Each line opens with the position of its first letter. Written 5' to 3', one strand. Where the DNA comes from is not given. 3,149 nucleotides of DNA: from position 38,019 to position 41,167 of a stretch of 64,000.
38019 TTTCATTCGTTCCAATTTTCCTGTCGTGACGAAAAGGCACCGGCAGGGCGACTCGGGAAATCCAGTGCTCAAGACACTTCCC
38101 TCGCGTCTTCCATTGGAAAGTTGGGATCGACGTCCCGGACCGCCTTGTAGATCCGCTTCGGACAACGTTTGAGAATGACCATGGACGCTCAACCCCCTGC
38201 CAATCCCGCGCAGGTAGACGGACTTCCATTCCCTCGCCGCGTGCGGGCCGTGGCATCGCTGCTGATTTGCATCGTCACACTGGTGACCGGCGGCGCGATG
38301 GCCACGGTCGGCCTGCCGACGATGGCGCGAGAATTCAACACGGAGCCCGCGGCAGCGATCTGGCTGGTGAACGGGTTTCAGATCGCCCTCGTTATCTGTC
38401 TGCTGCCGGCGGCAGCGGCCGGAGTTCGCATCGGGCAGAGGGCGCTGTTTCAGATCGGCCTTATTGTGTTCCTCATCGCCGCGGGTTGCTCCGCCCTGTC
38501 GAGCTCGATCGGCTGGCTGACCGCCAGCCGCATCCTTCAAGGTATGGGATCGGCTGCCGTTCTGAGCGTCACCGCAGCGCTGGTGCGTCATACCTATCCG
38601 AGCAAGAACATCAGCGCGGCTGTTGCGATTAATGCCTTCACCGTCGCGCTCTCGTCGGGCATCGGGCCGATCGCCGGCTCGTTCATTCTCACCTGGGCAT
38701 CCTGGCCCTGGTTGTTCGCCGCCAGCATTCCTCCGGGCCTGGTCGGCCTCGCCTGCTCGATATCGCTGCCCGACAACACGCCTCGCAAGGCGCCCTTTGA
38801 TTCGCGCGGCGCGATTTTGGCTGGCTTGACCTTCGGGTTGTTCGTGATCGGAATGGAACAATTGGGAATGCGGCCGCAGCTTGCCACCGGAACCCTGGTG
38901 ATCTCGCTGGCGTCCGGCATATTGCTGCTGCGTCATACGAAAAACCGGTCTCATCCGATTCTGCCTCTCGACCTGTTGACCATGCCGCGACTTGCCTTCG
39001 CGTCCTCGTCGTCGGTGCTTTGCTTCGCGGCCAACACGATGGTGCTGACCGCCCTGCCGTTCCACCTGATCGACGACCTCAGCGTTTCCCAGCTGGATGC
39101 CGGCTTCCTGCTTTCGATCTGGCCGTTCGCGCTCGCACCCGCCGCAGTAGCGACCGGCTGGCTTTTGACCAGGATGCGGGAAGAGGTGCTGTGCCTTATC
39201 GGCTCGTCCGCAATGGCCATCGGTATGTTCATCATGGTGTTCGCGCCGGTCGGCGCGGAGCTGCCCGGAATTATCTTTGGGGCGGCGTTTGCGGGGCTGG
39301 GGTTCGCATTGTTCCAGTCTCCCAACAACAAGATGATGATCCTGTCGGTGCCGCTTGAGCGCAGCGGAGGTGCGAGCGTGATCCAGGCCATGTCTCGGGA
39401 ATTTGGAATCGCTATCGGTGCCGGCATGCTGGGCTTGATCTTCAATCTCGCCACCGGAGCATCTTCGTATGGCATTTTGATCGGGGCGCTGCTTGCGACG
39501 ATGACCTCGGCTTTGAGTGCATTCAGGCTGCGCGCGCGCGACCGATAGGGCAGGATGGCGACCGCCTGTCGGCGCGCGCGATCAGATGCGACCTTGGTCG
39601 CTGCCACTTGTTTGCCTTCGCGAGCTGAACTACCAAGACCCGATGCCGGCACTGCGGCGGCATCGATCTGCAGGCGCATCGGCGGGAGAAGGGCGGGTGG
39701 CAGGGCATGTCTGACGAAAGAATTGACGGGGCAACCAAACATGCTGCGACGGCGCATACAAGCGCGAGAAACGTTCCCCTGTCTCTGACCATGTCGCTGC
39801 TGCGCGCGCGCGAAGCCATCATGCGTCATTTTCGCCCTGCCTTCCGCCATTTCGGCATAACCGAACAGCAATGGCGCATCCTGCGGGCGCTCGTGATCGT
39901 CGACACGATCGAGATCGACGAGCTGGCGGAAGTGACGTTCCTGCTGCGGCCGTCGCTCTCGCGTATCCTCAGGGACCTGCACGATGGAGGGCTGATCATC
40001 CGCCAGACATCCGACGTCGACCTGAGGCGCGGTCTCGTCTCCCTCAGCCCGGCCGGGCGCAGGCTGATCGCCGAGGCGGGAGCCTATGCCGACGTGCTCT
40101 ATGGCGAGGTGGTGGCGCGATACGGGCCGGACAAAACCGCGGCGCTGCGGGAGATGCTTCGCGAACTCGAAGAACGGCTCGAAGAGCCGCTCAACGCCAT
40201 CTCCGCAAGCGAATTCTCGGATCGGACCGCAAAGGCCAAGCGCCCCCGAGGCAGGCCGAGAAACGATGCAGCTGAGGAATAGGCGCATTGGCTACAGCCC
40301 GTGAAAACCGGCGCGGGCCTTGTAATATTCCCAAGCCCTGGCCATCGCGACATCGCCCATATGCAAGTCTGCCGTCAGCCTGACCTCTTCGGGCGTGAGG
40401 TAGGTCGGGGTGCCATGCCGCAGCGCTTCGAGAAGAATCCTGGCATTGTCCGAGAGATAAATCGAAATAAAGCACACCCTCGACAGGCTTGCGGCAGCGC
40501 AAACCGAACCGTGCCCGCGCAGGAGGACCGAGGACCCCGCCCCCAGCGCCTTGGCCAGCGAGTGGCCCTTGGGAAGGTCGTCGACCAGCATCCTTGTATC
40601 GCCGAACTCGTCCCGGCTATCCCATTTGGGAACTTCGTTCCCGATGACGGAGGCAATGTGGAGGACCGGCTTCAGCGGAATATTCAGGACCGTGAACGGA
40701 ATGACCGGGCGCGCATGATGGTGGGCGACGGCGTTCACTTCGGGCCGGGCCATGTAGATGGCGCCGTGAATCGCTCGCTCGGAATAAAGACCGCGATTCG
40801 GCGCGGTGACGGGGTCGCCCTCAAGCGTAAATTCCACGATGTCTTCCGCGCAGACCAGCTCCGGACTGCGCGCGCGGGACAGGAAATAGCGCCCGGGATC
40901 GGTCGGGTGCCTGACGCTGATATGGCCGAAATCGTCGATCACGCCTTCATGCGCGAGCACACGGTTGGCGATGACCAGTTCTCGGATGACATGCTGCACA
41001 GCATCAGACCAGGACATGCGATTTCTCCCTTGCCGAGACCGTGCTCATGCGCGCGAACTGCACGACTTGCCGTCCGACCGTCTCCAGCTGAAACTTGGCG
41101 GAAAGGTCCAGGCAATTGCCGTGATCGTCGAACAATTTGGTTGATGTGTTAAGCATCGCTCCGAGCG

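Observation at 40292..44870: MarR-controlled operon: SnoaL, LigM-like demethylase with a remodelled pocket, ABM, FMN reductase and a decarboxylase-like aldolase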

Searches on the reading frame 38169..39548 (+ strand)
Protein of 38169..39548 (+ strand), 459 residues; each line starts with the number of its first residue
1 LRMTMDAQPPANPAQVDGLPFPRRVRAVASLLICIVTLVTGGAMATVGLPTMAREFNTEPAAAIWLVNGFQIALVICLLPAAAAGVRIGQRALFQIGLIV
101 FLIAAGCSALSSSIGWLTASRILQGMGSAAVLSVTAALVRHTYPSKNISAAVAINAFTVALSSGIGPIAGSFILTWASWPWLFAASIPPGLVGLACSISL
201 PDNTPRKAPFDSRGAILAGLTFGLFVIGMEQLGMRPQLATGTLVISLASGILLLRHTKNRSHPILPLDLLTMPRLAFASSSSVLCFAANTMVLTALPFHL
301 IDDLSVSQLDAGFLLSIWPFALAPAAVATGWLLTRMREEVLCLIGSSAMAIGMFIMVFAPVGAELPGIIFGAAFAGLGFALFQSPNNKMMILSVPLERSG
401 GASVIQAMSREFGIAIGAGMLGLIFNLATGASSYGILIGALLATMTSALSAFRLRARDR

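Call 3: search_protein_families(library=pfam, proteins=[window:38169-39548:+])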
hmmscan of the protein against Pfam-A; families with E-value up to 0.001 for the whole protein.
window:38169-39548:+ (459 aa): 1 family
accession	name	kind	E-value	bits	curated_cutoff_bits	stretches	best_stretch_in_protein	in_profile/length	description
PF07690.21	MFS_1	-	2.5e-49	168.5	33.4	2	31-418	1-347/347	Major Facilitator Superfamily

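Call 4: search_protein_families(library=ncbifam, proteins=[window:38169-39548:+])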
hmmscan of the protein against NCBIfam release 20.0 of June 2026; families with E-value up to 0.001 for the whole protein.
window:38169-39548:+ (459 aa): 39 families (the best 25 are shown)
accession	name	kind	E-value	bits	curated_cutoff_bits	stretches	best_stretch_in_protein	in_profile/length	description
TIGR00711.1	efflux_EmrB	subfamily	3.3e-33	115.2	230.2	1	28-425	4-408/485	DHA2 family efflux MFS transporter permease subunit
NF040895.2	MFS_effux_SdrM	equivalog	2.9e-21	76.1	550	1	25-435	5-414/441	multidrug efflux MFS transporter SdrM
NF033896.2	MFS_LfrA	equivalog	1.2e-20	73.7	825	1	22-426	15-425/504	efflux MFS transporter LfrA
NF012169.0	qepA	equivalog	1.1e-19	70.5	1075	1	33-424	29-421/511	fluoroquinolone efflux MFS transporter QepA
NF040856.1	FexB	exception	2e-17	63.2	950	1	35-431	24-426/469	chloramphenicol/florfenicol efflux MFS transporter FexB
NF007799.0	PRK10504.1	subfamily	5.5e-17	61.8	426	1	45-315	29-303/471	multidrug transporter subunit MdtD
TIGR00710.1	efflux_Bcr_CflA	subfamily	1.5e-16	60.8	200.9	1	31-186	9-165/385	Bcr/CflA family efflux MFS transporter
TIGR00880.1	2_A_01_02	superfamily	2.6e-16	60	131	1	75-197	12-134/141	multidrug resistance protein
NF000391.1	EmrB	exception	5.6e-16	58.3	925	1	31-421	16-414/501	multidrug efflux MFS transporter permease subunit EmrB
NF000025.1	MFS_efflux_tcmA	exception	1e-14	54.2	999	1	16-426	20-432/538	tetracenomycin C efflux MFS transporter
NF011571.1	PRK14995.1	subfamily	2.2e-13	49.8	701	1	42-432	22-418/493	SmvA family efflux MFS transporter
NF008314.0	PRK11102.1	equivalog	6.9e-12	45.3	303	1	47-184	31-168/396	Bcr/CflA family multidrug efflux MFS transporter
NF008654.0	PRK11652.1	equivalog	1.7e-11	43.7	479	1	28-184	7-167/397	multidrug efflux MFS transporter EmrD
NF000060.1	MFS_efflux_LmrB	exception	8.3e-11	41.4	800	1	31-345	23-343/479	lincomycin efflux MFS transporter Lmr(B)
NF012175.1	tet_MFS_L_K_45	equivalog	3.5e-10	39.3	650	1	42-423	16-396/444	Tet(L)/Tet(K)/Tet(45) family tetracycline efflux MFS transporter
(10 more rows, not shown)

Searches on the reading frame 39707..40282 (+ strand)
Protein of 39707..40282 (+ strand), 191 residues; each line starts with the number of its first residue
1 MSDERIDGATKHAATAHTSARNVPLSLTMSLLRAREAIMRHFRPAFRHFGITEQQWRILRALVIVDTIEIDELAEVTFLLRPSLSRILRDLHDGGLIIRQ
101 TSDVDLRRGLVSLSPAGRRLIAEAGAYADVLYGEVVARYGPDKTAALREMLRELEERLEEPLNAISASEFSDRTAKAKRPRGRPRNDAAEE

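Call 3: search_protein_families(library=pfam, proteins=[window:39707-40282:+])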
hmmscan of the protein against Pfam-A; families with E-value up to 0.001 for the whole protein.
window:39707-40282:+ (191 aa): 3 families
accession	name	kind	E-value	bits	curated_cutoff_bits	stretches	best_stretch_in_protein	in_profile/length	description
PF12802.13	MarR_2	-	3.3e-11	43.6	27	1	49-108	1-61/61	MarR family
PF01047.28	MarR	-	3.1e-07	30.6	24.6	1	51-107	1-57/59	MarR family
PF01978.25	TrmB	-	8.1e-05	22.8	25.6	1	48-102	3-57/68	Sugar-specific transcriptional regulator TrmB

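Call 4: search_protein_families(library=ncbifam, proteins=[window:39707-40282:+])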
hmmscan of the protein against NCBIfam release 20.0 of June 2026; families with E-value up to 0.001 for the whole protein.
window:39707-40282:+ (191 aa): 9 families
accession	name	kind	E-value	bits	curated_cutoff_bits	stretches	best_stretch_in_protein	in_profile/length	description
TIGR02337.1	HpaR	equivalog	5.2e-39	133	121.2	1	26-154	1-129/130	homoprotocatechuate degradation operon regulator HpaR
NF053777.1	Saro0803TransReg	equivalog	2.6e-10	40.1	200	1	29-154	13-138/140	Saro_0803 family transcriptional regulator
NF041230.1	BagL_FevM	exception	2.9e-09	37.1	230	1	50-155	37-142/145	MarR family transcriptional regulator BagL/FevM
NF052638.1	TransRegOhrRVib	equivalog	2e-08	34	200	1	28-129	12-113/141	transcriptional regulator OhrR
NF052438.1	TransRegRv0880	equivalog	3.2e-06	27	220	1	40-149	21-130/143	Rv0880 family HTH-type transcriptional regulator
NF040939.2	trans_reg_lrs14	equivalog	1.9e-05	24.6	90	1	49-103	17-72/103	Lrs14 family HTH-type transcriptional regulator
NF002926.0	PRK03573.1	equivalog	1.9e-05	24.6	120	1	72-158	51-137/144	transcriptional regulator SlyA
TIGR04472.1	reg_rSAM_mob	hypoth_equivalog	0.00016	21.7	240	1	54-131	32-109/141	radical SAM mobile pair system MarR family transcriptional regulator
NF053606.1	Sta1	subfamily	0.00034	20.7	80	1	49-102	16-69/100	Sta1 family transcriptional regulator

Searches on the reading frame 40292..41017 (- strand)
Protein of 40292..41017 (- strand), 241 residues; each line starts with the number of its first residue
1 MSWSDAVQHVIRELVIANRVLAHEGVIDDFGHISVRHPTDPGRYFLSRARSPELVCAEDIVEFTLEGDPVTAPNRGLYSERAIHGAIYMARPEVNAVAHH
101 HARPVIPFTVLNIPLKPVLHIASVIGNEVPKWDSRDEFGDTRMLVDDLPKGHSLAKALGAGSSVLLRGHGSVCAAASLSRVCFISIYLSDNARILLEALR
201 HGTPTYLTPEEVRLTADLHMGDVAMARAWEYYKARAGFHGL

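Call 3: search_protein_families(library=pfam, proteins=[window:40292-41017:-])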
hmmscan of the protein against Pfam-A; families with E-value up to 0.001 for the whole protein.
window:40292-41017:- (241 aa): 1 family
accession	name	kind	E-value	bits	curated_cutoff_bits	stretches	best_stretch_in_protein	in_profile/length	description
PF00596.27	Aldolase_II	-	9.6e-22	78.2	22.2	1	13-195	2-182/183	Class II Aldolase and Adducin N-terminal domain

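Call 4: search_protein_families(library=ncbifam, proteins=[window:40292-41017:-])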
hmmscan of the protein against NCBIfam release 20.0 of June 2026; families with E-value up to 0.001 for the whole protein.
window:40292-41017:- (241 aa): 18 families
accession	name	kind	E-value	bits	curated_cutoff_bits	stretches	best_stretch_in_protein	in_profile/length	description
NF004855.0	PRK06208.1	subfamily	3.4e-18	65.9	255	1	8-220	41-249/274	class II aldolase/adducin family protein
NF053537.1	DhpthDcsPhtC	equivalog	1.3e-17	64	200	1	16-219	6-215/232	3,4-dihydroxyphthalate decarboxylase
NF005186.0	PRK06661.1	equivalog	6.4e-14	52.2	339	1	9-195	5-187/235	hypothetical protein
NF005484.0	PRK07090.1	equivalog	8.6e-12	44.9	261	1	82-236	103-251/260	aldolase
NF005451.0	PRK07044.1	subfamily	3.4e-11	42.7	207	1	11-229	23-240/256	aldolase II superfamily protein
NF053831.1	RU1PAldHalo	equivalog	2.3e-10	40.3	300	1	57-213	49-197/208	ribulose-1-phosphate aldolase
NF005302.0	PRK06833.1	equivalog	1.4e-09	37.7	264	1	57-216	54-204/214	L-fuculose-phosphate aldolase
NF005123.0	PRK06557.1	subfamily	4.8e-09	36.2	251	1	52-214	55-211/223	L-ribulose-5-phosphate 4-epimerase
NF005984.0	PRK08087.1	subfamily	1.3e-07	31.6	264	1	78-197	71-183/215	L-fuculose-phosphate aldolase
TIGR01086.1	fucA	equivalog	1.3e-05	25.1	400.25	1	67-199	59-184/214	L-fuculose-phosphate aldolase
NF043034.1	OxoTetrPhDc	equivalog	1.6e-05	24.8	250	0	79-110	72-103/205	3-oxo-tetronate 4-phosphate decarboxylase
NF006672.0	PRK09220.1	equivalog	1.8e-05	24.2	226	1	8-102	9-102/209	methylthioribulose 1-phosphate dehydratase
NF005689.0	PRK07490.1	equivalog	0.00015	21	260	1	14-213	18-214/248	hypothetical protein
NF006413.0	PRK08660.1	equivalog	0.00018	21.4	203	1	20-194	12-173/184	aldolase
TIGR03328.1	salvage_mtnB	equivalog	0.00026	20.5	137.05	1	52-103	39-90/194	methylthioribulose 1-phosphate dehydratase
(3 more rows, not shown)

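Call 9: search_solved_structures(query=window:40292-41017:-, show_alignments=2, max_evalue=0.01)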
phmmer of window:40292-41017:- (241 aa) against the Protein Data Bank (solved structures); distinct sequences matched with E-value up to 0.01: 31.
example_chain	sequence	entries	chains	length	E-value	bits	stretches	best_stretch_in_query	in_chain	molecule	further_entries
2z7b_A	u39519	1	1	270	1.8e-45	158.8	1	9-236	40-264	Mlr6791 protein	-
8iqa_A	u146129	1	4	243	6.5e-09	39.1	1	11-219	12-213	Aldolase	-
8il8_A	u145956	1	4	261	8.2e-09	38.8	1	11-219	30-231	Aldolase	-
4xxf_A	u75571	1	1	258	3.4e-08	36.8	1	13-196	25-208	Fuculose-1-phosphate aldolase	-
7x78_A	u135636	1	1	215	9.4e-08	35.3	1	31-206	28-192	L-fuculose phosphate aldolase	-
1e4a_P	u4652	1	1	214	1.4e-06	31.5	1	65-213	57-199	L-FUCULOSE 1-PHOSPHATE ALDOLASE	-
9ryg_A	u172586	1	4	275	1.5e-06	31.3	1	31-217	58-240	Decarboxylase NovR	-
1e4c_P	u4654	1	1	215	1.9e-06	31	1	72-213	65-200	L-FUCULOSE 1-PHOSPHATE ALDOLASE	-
1dzx_P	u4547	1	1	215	2.3e-06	30.7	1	75-213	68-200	L-fuculose phosphate aldolase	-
1dzy_P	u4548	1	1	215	2.4e-06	30.7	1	75-213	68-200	L-FUCULOSE-1-PHOSPHATE ALDOLASE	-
1fua_A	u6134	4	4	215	2.4e-06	30.7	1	75-213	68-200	L-FUCULOSE-1-PHOSPHATE ALDOLASE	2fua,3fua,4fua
1dzu_P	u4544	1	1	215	2.5e-06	30.6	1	76-213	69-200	L-fuculose phosphate aldolase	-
1e4b_P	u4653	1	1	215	2.6e-06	30.6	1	77-213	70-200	L-FUCULOSE 1-PHOSPHATE ALDOLASE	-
1dzv_P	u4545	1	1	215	2.7e-06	30.5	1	75-213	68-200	L-fuculose phosphate aldolase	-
1dzz_P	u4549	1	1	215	2.7e-06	30.5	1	75-213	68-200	L-fuculose phosphate aldolase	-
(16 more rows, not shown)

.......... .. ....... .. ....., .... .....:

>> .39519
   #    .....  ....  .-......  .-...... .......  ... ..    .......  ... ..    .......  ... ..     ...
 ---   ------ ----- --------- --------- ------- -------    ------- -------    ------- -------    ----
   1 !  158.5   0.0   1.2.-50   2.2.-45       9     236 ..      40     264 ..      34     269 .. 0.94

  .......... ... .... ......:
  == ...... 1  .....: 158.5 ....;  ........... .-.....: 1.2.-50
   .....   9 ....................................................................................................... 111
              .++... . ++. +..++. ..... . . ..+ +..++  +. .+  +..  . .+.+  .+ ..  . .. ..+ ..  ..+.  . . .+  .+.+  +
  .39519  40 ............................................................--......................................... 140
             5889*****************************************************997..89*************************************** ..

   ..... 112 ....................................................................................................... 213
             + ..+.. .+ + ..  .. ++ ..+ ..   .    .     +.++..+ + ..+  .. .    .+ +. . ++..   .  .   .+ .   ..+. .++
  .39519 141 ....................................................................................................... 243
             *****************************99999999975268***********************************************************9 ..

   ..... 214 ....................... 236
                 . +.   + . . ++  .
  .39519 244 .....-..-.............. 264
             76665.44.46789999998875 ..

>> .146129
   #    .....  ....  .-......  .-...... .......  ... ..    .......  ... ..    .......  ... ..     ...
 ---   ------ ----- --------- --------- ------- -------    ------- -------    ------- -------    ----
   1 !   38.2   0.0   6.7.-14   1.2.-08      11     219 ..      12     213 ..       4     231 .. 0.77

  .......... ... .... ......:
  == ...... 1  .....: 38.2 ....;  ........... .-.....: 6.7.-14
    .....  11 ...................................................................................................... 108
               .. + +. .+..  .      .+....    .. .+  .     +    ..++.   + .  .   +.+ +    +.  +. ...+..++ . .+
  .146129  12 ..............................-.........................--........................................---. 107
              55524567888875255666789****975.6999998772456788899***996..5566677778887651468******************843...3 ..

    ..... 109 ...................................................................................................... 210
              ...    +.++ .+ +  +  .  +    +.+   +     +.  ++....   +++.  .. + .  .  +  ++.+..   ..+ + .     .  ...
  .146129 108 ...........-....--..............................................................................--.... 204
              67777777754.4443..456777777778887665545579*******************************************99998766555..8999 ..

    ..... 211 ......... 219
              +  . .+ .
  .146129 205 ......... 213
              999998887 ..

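Call 50: find_related_loci(query=window:40292-41017:-, collection=genome_contigs, flank=8000)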
Query window:40292-41017:- (241 aa) in genome_contigs; peptide patterns used: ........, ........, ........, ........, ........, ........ (x = any residue, [..] = any of these).
84 stretches matched a pattern; 5 encode a relative of the query (tblastn E <= 1e-3); 5 distinct loci.
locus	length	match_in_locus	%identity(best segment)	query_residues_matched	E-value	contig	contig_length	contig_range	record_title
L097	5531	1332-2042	61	5-241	9e-99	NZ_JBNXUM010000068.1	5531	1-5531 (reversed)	Falsiroseomonas sp. HW251 68, whole genome shotgun sequence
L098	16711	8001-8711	62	5-241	9e-99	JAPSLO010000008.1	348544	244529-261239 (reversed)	MAG: Roseomonas sp. isolate RH59_bin.032 NODE_26_length_348544_cov_7.562105, whole genome shotgun sequence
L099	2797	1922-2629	49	6-239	3e-81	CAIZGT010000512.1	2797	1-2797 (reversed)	MAG: uncultured Rhodospirillales bacterium isolate T7_bin-242 genome assembly, contig: bin-242:512/788, whole genome sho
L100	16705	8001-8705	69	7-241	3e-111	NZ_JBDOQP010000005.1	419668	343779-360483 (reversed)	Mesorhizobium sp. CAU 1741 contig5, whole genome shotgun sequence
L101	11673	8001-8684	40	9-236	1e-51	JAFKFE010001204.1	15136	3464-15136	MAG: Alphaproteobacteria bacterium isolate SCN18_30_10_14_R4_P_64_8 SCN18_30_10_14_R4_P_scaffold_1821, whole genome shot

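Call 54: search_protein_families(library=pfam, proteins=[L100:5403-7316:+, L100:7169-7873:+, L100:8732-9658:-, L100:9247-10017:+, L100:10604-11602:+, L098:6581-7960:+, L098:8734-9618:+, L098:9627-10358:+, L098:5770-6732:+, L098:5209-6249:-], max_evalue=0.00001)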
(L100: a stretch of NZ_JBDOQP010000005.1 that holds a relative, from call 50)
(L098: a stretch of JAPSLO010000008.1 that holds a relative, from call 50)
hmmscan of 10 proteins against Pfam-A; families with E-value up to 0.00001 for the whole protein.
L100:5403-7316:+ (637 aa): 0 families

L100:7169-7873:+ (234 aa): 0 families

L100:8732-9658:- (308 aa): 1 family
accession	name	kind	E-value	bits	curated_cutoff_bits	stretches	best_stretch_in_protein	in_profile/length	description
PF01613.24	Flavin_Reduct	-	8.3e-29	101.1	27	1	157-305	1-152/153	Flavin reductase like domain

L100:9247-10017:+ (256 aa): 0 families

L100:10604-11602:+ (332 aa): 0 families

L098:6581-7960:+ (459 aa): 3 families
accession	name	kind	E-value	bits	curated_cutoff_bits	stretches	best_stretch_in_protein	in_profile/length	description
PF01494.25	FAD_binding_3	-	7.9e-28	98.1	22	1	61-400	3-345/349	FAD binding domain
PF01266.30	DAO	-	1.3e-09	38.5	27.9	0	62-96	2-36/353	FAD dependent oxidoreductase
PF13450.12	NAD_binding_8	-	3.5e-06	27.6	21.9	0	64-103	1-40/68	NAD(P)-binding Rossmann-like domain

L098:8734-9618:+ (294 aa): 6 families
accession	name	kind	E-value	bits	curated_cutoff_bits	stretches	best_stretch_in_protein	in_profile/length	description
PF08241.18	Methyltransf_11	-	1e-23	84.2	21.2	1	71-164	1-93/95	Methyltransferase domain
PF13649.12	Methyltransf_25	-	3.1e-21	76.3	27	1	71-161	2-96/97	Methyltransferase domain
PF08242.18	Methyltransf_12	-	6.3e-16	59.3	30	1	71-163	1-97/98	Methyltransferase domain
PF13847.12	Methyltransf_31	-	1.7e-15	57.4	27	1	68-165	5-108/145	Methyltransferase domain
PF13489.12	Methyltransf_23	-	1.7e-12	47.8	27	1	53-220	7-160/164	Methyltransferase domain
PF01209.24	Ubie_methyltran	-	2.8e-10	40.4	20.1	1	62-165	43-150/233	ubiE/COQ5 methyltransferase family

L098:9627-10358:+ (243 aa): 1 family
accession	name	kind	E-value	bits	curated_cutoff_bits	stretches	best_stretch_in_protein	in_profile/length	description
PF03737.21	RraA-like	-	5.7e-47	160.2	24.5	1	47-193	2-151/152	Aldolase/RraA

L098:5770-6732:+ (320 aa): 1 family
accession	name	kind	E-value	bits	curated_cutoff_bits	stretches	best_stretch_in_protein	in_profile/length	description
PF03401.19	TctC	-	8.4e-50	170.3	27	1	43-316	3-273/274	Tripartite tricarboxylate transporter family receptor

L098:5209-6249:- (346 aa): 2 families
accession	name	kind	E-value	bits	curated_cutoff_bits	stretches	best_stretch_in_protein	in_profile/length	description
PF12802.13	MarR_2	-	3.1e-11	43.7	27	1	225-283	1-60/61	MarR family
PF01047.28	MarR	-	5.6e-11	42.6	24.6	1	227-284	1-58/59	MarR family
